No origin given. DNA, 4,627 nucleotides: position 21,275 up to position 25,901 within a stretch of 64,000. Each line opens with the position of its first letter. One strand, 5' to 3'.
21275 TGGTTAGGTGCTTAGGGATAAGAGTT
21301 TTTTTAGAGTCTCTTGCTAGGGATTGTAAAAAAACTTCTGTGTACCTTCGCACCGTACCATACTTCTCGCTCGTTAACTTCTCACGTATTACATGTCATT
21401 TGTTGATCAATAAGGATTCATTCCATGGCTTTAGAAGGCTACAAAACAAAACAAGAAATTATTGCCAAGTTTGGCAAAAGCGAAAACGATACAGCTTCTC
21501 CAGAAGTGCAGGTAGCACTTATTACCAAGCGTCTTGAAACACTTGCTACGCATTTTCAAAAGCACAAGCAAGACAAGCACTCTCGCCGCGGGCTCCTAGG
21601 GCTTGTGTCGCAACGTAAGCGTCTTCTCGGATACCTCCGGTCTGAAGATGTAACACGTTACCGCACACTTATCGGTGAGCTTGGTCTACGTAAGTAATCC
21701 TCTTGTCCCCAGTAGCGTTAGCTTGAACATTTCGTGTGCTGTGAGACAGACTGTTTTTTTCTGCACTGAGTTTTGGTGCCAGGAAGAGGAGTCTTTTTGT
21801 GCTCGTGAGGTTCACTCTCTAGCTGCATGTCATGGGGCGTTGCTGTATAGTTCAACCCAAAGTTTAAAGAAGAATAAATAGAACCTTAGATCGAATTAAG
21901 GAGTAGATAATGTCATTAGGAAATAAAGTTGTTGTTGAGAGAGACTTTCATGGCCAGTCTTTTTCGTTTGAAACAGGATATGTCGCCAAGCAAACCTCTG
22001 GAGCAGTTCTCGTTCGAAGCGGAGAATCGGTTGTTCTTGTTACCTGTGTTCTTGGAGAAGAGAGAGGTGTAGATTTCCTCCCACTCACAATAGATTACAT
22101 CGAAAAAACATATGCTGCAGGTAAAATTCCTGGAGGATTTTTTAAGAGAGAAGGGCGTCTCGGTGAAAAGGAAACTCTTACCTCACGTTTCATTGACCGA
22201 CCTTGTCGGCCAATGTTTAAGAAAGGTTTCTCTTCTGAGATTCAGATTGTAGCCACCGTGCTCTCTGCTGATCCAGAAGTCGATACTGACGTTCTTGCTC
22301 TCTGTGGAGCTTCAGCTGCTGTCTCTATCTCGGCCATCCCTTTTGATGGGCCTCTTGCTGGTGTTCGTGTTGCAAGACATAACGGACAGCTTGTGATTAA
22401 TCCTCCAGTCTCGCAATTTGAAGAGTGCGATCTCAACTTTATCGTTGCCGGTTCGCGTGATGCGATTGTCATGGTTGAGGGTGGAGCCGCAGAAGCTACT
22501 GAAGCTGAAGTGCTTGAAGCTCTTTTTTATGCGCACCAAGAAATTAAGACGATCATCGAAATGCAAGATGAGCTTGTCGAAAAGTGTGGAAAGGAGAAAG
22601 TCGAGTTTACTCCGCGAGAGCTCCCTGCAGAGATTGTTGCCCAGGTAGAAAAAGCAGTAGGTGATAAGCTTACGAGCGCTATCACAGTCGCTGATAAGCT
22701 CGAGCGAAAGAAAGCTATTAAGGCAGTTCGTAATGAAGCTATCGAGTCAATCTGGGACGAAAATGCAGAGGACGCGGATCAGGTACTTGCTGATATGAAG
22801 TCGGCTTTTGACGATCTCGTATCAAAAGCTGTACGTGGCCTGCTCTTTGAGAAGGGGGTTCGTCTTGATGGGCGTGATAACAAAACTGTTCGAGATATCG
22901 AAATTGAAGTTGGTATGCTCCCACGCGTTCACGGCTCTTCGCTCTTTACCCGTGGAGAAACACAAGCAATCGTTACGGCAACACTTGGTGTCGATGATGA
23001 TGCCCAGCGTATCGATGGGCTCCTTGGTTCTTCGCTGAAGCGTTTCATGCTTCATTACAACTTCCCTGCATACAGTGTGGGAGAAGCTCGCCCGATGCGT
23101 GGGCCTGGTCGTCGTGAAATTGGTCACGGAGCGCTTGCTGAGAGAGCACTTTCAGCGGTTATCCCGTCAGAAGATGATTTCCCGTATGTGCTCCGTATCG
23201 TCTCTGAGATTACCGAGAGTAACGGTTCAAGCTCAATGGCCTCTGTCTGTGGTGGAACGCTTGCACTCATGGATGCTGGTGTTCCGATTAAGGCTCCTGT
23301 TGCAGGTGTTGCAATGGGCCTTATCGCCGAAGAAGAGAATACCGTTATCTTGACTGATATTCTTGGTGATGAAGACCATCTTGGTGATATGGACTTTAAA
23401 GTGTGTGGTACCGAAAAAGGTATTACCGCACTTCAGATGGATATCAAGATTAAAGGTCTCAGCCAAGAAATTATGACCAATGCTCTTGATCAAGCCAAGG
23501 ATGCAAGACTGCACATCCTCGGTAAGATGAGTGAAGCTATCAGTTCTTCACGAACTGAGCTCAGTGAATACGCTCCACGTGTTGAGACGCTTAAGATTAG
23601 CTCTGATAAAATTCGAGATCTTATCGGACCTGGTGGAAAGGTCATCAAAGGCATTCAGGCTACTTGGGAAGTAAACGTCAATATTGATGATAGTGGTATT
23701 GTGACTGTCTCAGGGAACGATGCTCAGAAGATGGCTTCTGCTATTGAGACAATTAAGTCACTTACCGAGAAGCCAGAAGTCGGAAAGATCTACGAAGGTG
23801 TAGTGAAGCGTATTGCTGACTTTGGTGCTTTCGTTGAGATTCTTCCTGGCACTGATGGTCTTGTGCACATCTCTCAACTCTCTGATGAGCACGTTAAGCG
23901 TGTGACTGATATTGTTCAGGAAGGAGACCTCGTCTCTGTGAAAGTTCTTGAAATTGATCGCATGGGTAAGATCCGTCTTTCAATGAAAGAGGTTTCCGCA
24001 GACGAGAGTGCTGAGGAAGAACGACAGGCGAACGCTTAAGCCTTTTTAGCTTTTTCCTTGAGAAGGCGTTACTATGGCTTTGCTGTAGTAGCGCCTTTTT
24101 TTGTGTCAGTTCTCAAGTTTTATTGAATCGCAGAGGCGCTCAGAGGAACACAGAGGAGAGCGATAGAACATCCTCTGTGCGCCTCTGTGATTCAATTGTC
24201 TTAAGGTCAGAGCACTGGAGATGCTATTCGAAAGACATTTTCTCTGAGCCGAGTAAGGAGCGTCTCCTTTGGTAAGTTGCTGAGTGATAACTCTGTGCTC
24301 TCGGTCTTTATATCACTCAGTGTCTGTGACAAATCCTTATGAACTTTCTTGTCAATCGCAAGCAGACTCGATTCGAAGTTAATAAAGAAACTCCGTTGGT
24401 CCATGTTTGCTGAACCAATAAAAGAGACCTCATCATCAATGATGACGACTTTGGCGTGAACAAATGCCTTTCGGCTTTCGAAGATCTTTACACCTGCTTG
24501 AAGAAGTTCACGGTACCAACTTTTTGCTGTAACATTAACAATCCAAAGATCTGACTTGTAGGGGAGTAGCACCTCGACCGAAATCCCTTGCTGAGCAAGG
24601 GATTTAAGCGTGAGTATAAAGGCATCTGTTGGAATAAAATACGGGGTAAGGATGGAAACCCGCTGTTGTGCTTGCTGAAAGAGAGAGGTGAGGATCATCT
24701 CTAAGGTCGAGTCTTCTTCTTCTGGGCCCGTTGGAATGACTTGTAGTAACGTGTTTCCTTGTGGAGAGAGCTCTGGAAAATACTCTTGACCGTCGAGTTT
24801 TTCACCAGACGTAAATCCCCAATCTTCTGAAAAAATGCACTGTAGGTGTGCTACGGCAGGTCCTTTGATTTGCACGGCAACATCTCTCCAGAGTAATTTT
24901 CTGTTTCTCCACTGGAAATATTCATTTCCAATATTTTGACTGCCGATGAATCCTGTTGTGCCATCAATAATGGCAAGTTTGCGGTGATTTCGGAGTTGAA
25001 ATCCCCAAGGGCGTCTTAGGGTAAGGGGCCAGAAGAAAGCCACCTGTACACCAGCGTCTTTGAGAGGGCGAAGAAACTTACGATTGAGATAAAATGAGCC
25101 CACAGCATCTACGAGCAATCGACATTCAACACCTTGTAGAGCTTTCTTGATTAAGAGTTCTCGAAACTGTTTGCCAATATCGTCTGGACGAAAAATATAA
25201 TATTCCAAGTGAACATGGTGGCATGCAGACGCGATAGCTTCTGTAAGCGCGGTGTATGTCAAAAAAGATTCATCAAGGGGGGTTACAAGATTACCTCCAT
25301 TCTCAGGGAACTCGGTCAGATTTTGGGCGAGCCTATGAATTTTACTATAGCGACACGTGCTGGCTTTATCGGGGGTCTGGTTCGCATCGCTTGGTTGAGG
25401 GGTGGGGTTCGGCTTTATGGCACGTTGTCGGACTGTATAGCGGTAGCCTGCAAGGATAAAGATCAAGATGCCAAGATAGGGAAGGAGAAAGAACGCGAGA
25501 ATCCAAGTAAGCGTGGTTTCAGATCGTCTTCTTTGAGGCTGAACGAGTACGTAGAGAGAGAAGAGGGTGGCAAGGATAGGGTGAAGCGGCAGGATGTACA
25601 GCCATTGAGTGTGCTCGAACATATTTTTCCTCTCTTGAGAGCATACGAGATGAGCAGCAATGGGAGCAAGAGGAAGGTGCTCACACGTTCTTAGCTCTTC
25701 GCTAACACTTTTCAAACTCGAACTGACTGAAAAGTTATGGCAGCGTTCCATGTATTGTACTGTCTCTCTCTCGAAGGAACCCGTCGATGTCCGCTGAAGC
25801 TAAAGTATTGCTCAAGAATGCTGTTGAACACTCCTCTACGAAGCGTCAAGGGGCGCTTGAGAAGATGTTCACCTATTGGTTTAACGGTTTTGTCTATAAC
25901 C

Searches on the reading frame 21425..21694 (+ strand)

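Call 57: search_protein_families(library=pfam, proteins=[window:21425-21694:+], max_evalue=0.00001)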
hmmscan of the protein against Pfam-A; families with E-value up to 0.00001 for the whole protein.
window:21425-21694:+ (90 aa): 1 family
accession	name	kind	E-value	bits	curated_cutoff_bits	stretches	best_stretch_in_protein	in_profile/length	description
PF00312.27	Ribosomal_S15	-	2.7e-33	114.4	31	1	9-89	1-81/81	Ribosomal protein S15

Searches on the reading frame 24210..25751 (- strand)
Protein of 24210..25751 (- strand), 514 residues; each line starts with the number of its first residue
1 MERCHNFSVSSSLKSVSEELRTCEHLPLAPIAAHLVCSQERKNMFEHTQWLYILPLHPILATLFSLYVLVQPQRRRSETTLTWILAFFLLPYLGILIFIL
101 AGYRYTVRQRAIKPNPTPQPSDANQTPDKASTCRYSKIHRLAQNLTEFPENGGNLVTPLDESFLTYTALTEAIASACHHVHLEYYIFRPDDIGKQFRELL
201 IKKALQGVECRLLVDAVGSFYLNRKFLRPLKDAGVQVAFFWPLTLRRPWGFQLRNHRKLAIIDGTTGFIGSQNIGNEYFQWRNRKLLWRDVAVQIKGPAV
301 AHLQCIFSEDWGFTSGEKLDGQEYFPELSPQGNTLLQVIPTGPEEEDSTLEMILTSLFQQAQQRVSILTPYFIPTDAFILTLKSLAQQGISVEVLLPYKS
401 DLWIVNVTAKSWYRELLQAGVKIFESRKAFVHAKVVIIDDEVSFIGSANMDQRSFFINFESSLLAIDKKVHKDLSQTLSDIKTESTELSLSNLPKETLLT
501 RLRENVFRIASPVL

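Call 3: search_protein_families(library=pfam, proteins=[window:24210-25751:-], max_evalue=0.01)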
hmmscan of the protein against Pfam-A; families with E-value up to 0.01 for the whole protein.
window:24210-25751:- (514 aa): 3 families
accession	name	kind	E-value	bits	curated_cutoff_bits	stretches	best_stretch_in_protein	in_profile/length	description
PF13091.12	PLDc_2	-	1.2e-42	145.4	27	2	355-478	2-128/132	PLD-like domain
PF00614.28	PLDc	-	5.8e-16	58.2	21.9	2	430-454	4-28/28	Phospholipase D Active site motif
PF13396.11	PLDc_N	-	5.4e-06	26.7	23.3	1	62-102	3-41/42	Phospholipase_D-nuclease N-terminal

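Call 4: search_protein_families(library=ncbifam, proteins=[window:24210-25751:-], max_evalue=0.01)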
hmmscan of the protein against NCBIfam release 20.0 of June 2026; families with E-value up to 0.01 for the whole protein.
window:24210-25751:- (514 aa): 8 families
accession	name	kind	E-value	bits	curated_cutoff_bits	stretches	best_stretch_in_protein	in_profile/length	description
TIGR04265.1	bac_cardiolipin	equivalog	4.2e-102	342.6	290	1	66-514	18-483/483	cardiolipin synthase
NF009107.0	PRK12452.1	equivalog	7.7e-86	288.8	787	1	65-514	43-509/509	cardiolipin synthase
NF008427.0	PRK11263.1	equivalog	8.6e-55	186.5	281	1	165-500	20-359/409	cardiolipin synthase ClsB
NF038319.1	DISARM_DrmC_I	equivalog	1.1e-18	67.6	133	2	337-480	79-233/236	DISARM system phospholipase D-like protein DrmC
NF006946.0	PRK09428.1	equivalog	9e-11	41.3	314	2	333-399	235-301/451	CDP-diacylglycerol--serine O-phosphatidyltransferase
NF010491.0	PRK13912.1-2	equivalog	1.5e-10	41.2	225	1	344-467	32-159/180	nuclease NucT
NF010490.0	PRK13912.1-1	equivalog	1.6e-09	38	211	1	354-482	35-156/159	nuclease NucT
NF010492.0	PRK13912.1-3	equivalog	2.2e-09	37.2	297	1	343-481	29-171/178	nuclease NucT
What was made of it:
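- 24207..25622 (-): cls, cardiolipin synthase (ClsA type). The longest ORF extends to 25751, but the likely start is M44 at 25622. PLDc_2, PLDc x2 and PLDc_N are present (calls 3, 4).
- Checked: The divergent upstream ORF 24207-25751 (-) is a cardiolipin synthase: TIGR04265 scores 342.6 bits against a cut-off of 290, with two PLD motifs (calls 3, 4).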
